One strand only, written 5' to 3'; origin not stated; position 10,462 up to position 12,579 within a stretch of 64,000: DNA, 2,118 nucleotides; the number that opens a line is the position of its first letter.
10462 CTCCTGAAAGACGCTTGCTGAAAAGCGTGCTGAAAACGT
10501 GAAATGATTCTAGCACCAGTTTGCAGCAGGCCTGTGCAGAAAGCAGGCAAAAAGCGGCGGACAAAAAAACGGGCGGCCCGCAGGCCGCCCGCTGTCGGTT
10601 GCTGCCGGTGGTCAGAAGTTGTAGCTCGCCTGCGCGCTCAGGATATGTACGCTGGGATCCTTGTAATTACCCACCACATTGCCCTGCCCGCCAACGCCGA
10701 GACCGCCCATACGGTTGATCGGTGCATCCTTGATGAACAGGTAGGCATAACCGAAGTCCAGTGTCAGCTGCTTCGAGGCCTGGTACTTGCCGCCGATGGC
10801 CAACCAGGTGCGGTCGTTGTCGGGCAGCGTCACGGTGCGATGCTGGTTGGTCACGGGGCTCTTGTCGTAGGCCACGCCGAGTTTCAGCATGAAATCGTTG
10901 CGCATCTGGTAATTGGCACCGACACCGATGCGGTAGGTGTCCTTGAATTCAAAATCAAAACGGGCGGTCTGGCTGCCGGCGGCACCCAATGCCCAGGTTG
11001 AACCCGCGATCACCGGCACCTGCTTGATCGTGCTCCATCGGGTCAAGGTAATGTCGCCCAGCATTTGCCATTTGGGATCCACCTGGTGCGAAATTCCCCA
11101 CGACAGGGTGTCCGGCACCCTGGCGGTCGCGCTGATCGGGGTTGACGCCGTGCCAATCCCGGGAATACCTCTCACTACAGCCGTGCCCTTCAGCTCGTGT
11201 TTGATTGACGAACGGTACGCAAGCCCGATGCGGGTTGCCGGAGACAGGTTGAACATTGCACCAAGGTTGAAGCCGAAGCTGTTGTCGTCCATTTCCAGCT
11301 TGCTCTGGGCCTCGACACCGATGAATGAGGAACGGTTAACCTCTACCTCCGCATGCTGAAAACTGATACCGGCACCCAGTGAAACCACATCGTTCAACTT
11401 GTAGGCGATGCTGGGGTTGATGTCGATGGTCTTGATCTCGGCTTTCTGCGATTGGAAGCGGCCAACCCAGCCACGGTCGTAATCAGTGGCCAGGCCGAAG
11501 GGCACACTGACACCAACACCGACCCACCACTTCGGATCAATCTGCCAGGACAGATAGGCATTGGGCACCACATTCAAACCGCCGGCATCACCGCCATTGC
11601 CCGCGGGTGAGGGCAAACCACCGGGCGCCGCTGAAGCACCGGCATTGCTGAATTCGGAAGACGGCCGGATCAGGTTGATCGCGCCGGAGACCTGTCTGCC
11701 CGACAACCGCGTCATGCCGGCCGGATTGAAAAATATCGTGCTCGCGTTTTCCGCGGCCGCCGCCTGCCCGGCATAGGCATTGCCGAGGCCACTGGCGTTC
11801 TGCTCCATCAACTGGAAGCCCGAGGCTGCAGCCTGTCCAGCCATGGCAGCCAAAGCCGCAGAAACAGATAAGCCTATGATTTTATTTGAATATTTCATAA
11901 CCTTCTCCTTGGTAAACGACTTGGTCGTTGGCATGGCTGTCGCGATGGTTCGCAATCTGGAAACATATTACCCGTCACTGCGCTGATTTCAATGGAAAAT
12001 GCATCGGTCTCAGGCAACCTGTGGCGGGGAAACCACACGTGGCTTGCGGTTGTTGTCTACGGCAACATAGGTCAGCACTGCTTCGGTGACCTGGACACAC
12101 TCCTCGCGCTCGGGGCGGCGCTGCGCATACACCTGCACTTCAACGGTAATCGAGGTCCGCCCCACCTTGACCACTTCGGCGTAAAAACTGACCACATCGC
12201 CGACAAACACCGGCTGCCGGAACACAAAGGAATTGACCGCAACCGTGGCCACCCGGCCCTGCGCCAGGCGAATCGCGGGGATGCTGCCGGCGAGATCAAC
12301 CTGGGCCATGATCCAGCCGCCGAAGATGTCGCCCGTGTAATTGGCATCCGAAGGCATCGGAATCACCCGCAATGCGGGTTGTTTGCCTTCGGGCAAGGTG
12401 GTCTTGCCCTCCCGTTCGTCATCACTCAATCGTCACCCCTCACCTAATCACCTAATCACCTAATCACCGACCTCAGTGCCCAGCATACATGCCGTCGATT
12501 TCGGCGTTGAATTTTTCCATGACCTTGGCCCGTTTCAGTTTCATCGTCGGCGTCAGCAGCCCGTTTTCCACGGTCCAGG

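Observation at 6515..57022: Dispersed AT-rich 20-nt core matching the IHF consensus: five near-identical copies plus one diverged copy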

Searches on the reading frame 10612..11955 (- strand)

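Call 22: search_protein_families(library=pfam, proteins=[window:10612-11955:-])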
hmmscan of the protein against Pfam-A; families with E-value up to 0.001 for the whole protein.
window:10612-11955:- (447 aa): 5 families
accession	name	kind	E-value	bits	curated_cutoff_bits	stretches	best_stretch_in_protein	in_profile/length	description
PF03349.22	Toluene_X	-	5.8e-102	341.7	29.7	1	36-447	2-421/421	Outer membrane protein transport protein (OMPP1/FadL/TodX)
PF10677.15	DUF2490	-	1.2e-09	38.6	29.8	0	381-415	150-184/186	Protein of unknown function (DUF2490)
PF13505.12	OMP_b-brl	-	1.5e-08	35.5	28.7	1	138-253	53-160/175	Outer membrane protein beta-barrel domain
PF13609.12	Porin_4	-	5.6e-06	26.8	27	1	331-406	245-305/310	Gram-negative porin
PF01389.23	OmpA_membrane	-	0.00082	19.6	21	0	358-406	11-58/180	OmpA-like transmembrane domain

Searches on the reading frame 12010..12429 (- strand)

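Call 23: search_protein_families(library=pfam, proteins=[window:12010-12429:-])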
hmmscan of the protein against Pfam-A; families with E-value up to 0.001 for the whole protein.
window:12010-12429:- (139 aa): 3 families
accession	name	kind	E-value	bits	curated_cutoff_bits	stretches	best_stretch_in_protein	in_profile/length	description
PF03061.28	4HBT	-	1.5e-17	64.1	20.6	1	33-104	2-74/79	Thioesterase superfamily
PF13279.12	4HBT_2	-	0.00071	20.5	25.5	1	58-123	43-106/122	Thioesterase-like superfamily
PF13622.12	4HBT_3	-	0.00076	20.1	24.3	0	31-115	7-79/83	Acyl-CoA thioesterase N-terminal domain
